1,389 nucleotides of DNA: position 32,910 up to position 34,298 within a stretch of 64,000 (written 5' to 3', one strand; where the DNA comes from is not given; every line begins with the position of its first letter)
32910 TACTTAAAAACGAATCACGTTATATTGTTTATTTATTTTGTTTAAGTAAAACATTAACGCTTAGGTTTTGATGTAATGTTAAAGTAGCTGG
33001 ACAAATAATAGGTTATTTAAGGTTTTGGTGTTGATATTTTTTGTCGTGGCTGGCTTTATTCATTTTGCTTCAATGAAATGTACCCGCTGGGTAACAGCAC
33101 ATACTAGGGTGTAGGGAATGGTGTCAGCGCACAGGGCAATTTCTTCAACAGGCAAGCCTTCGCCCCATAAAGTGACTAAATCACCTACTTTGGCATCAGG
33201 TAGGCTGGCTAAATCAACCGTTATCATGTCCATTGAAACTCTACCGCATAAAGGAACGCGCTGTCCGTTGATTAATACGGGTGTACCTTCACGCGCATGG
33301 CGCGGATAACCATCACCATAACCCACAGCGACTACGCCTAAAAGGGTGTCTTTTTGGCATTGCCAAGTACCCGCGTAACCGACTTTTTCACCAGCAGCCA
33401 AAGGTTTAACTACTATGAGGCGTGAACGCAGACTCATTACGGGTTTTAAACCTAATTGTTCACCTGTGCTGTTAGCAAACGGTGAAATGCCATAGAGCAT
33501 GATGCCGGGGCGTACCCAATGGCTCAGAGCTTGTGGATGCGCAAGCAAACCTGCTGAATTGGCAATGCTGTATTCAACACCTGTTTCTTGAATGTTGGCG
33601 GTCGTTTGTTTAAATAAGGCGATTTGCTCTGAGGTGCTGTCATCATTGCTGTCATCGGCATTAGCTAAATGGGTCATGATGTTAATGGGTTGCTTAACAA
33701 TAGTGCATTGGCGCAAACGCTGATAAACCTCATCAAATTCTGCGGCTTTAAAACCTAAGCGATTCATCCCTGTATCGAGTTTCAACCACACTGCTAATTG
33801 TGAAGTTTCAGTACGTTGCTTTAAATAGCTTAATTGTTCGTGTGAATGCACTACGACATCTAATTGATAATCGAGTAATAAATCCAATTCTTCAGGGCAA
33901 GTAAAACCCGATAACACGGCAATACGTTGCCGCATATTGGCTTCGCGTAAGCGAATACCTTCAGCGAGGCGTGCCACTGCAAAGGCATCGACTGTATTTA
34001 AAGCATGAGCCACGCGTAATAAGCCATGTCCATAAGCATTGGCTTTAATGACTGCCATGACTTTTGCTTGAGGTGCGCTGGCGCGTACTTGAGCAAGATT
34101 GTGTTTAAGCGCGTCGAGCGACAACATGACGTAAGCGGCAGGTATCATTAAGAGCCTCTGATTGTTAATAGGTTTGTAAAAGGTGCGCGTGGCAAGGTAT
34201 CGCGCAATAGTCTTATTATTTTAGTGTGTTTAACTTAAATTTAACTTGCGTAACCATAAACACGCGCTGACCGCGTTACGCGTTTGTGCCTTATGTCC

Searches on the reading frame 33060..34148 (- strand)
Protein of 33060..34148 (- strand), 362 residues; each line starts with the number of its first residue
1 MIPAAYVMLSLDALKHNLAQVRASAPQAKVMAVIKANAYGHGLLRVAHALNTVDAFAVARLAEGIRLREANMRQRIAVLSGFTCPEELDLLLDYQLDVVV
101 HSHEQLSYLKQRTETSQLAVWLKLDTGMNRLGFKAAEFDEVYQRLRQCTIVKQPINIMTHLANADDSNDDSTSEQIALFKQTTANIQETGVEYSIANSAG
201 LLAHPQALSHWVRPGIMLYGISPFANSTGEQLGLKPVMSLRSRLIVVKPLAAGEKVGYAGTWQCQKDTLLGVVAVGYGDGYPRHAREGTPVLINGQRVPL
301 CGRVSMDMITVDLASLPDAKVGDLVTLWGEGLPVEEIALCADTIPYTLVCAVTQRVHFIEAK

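Call 74: search_protein_families(library=pfam, proteins=[window:33060-34148:-], max_evalue=0.00001)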
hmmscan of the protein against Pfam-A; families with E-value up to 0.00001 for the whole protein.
window:33060-34148:- (362 aa): 2 families
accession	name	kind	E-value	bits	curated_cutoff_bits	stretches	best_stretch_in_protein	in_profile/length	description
PF01168.26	Ala_racemase_N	-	3.3e-69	233.4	24.1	1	10-223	2-220/220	Alanine racemase, N-terminal domain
PF00842.27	Ala_racemase_C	-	1.3e-41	141.6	25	1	237-357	1-124/127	Alanine racemase, C-terminal domain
